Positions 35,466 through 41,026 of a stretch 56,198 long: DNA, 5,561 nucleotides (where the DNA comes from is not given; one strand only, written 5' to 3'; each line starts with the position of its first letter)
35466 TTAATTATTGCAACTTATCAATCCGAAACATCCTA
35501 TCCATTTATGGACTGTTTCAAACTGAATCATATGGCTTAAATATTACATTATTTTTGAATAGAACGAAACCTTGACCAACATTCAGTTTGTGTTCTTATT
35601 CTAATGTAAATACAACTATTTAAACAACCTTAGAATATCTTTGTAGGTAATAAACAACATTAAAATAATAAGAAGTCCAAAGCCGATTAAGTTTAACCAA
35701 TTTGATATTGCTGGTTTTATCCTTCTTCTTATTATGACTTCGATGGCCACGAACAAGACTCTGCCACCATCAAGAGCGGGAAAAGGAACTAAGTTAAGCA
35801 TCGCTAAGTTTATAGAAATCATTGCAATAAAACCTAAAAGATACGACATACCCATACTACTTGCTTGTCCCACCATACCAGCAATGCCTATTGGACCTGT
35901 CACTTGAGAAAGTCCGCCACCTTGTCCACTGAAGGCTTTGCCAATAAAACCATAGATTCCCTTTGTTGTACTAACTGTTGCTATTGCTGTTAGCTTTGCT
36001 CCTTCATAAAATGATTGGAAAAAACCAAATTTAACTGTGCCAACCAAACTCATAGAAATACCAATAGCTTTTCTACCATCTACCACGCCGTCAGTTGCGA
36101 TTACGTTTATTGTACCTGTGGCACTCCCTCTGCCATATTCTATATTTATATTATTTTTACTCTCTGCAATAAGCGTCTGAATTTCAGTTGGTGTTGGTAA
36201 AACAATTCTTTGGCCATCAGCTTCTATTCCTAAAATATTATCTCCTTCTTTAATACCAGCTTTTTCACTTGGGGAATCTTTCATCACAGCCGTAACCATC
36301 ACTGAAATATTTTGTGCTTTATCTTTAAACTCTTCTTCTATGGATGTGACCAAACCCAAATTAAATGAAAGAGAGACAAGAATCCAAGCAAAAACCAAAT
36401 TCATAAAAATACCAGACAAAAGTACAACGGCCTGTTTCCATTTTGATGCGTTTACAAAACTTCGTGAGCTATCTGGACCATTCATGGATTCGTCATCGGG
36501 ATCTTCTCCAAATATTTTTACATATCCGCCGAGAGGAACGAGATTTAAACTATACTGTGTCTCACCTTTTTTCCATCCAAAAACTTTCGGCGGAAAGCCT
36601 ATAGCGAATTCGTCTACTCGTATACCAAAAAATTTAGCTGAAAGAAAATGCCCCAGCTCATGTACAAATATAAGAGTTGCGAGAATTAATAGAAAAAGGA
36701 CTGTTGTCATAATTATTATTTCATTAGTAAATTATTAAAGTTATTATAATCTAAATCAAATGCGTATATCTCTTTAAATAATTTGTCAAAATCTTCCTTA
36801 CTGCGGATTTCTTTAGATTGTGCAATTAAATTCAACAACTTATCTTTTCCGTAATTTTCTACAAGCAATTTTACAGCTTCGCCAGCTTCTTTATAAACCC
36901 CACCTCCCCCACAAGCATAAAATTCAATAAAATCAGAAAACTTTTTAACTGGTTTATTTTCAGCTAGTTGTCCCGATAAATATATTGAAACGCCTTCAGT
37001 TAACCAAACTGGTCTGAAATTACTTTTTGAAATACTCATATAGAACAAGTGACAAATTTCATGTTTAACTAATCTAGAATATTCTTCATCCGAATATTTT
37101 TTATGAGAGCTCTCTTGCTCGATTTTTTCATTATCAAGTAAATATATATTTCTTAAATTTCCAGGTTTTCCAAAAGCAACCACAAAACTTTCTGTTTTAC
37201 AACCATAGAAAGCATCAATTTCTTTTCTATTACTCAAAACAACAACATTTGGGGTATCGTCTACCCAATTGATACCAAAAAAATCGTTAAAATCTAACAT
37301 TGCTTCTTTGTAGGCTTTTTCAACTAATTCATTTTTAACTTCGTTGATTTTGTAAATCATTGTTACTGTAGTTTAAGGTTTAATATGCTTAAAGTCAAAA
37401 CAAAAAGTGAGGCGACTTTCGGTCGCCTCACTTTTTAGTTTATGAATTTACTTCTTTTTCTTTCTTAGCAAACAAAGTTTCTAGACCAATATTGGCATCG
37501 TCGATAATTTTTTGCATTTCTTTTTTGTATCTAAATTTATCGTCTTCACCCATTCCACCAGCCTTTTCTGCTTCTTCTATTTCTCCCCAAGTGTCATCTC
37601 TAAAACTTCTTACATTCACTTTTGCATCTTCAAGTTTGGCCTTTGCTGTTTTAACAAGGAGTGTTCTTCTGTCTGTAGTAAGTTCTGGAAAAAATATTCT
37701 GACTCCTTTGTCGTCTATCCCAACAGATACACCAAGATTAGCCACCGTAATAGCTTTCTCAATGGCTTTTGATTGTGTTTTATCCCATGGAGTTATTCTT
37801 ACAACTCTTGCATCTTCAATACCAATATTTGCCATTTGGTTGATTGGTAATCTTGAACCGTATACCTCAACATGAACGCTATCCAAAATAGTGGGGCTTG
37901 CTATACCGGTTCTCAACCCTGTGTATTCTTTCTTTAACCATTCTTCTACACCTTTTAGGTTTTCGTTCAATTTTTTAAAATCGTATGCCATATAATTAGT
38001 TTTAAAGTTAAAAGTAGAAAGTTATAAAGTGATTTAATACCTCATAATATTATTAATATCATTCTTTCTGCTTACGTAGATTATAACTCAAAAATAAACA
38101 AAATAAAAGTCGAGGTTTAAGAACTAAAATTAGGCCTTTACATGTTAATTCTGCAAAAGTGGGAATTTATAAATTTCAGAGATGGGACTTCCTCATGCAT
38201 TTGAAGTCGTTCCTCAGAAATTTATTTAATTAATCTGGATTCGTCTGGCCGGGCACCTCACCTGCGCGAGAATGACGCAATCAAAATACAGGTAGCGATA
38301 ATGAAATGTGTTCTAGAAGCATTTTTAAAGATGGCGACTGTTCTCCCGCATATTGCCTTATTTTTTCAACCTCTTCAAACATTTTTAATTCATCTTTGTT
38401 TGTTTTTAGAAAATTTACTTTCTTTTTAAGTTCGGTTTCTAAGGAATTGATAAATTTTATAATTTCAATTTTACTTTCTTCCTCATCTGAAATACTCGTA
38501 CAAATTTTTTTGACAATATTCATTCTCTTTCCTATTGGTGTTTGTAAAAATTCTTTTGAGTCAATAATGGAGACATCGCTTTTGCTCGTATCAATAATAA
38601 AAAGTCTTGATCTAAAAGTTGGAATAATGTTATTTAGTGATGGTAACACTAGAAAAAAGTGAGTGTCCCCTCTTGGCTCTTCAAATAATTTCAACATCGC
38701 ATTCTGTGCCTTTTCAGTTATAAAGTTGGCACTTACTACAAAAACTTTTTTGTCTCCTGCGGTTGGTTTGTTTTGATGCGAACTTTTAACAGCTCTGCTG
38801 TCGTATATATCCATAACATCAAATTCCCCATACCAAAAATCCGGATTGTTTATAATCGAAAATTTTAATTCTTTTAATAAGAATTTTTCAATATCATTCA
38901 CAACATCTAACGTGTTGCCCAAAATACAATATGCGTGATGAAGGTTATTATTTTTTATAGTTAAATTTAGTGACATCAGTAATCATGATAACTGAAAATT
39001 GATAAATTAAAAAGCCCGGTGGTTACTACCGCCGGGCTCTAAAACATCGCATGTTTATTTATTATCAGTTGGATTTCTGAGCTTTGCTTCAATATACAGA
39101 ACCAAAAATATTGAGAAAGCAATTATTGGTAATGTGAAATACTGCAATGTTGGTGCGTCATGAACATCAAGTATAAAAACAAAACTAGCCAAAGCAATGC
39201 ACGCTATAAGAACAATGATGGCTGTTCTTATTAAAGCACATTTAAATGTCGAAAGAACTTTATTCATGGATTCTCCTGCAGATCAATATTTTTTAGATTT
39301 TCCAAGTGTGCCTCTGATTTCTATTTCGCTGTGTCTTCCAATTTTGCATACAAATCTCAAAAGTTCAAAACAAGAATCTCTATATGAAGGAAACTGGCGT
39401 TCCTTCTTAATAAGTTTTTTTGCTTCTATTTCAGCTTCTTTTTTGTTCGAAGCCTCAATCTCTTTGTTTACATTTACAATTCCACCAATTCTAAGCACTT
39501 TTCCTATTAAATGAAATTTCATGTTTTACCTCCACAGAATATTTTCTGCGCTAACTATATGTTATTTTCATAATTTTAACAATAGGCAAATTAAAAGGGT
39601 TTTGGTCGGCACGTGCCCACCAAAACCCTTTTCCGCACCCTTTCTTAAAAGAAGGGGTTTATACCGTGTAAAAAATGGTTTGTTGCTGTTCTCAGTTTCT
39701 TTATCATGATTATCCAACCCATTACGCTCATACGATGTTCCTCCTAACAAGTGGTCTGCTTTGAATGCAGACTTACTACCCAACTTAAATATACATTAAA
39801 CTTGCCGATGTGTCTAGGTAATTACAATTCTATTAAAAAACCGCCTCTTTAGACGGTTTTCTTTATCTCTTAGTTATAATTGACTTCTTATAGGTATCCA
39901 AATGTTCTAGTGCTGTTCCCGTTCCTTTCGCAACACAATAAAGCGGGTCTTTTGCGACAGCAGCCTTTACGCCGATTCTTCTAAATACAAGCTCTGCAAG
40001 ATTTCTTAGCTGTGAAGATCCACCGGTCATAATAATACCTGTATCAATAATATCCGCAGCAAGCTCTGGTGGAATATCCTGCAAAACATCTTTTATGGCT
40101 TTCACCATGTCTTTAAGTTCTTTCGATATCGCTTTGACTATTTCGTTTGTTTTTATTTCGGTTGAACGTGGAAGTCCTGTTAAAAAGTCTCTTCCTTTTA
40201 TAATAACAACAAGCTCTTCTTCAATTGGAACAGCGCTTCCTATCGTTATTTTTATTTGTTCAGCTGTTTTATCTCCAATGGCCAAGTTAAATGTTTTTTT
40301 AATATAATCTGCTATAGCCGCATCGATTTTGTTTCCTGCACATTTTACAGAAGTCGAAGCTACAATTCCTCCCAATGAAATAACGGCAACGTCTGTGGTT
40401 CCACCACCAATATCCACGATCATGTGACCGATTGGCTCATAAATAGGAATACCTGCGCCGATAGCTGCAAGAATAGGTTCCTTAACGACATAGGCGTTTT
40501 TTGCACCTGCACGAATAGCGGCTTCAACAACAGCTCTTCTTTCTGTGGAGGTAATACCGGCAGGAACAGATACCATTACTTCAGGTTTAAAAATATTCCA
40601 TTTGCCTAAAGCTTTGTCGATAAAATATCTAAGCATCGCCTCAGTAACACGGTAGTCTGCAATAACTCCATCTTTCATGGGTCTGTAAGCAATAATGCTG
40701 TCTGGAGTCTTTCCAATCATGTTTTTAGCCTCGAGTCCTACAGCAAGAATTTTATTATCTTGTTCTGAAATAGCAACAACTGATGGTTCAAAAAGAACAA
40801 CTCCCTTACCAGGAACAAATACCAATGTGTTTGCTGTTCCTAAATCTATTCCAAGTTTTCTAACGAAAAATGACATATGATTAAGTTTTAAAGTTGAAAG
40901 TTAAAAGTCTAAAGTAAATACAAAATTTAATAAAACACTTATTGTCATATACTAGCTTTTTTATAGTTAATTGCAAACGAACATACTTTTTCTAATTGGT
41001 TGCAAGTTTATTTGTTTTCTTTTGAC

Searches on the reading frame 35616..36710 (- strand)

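Call 57: search_protein_families(library=pfam, proteins=[window:35616-36710:-], max_evalue=0.001)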
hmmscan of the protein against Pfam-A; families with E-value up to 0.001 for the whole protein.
window:35616-36710:- (364 aa): 4 families
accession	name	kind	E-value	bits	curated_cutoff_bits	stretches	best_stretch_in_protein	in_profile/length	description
PF02163.28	Peptidase_M50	-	7.4e-57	192.7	27.2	1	6-350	2-221/221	Peptidase family M50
PF00595.29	PDZ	-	1.1e-06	29.3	23.2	1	129-190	23-78/81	PDZ domain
PF17820.7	PDZ_6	-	8.4e-06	25.9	27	1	139-183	2-42/54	PDZ domain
PF13180.12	PDZ_2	-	1.4e-05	25.7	27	1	131-203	12-78/80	PDZ domain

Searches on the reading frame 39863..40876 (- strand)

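Call 57: search_protein_families(library=pfam, proteins=[window:39863-40876:-], max_evalue=0.001)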
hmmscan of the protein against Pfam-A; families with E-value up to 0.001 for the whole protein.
window:39863-40876:- (337 aa): 4 families
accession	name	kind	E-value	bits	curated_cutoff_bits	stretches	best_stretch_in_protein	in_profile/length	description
PF06723.19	MreB_Mbl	-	1.9e-132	441.5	27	1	7-330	3-326/327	MreB/Mbl protein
PF14450.12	FtsA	-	2.8e-12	47.5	31.8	1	153-317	2-126/127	Cell division protein FtsA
PF00012.26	HSP70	-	1.4e-11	43.8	20.6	1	99-319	135-368/599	Hsp70 protein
PF00022.25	Actin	-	3e-10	39.7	27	1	31-195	31-190/410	Actin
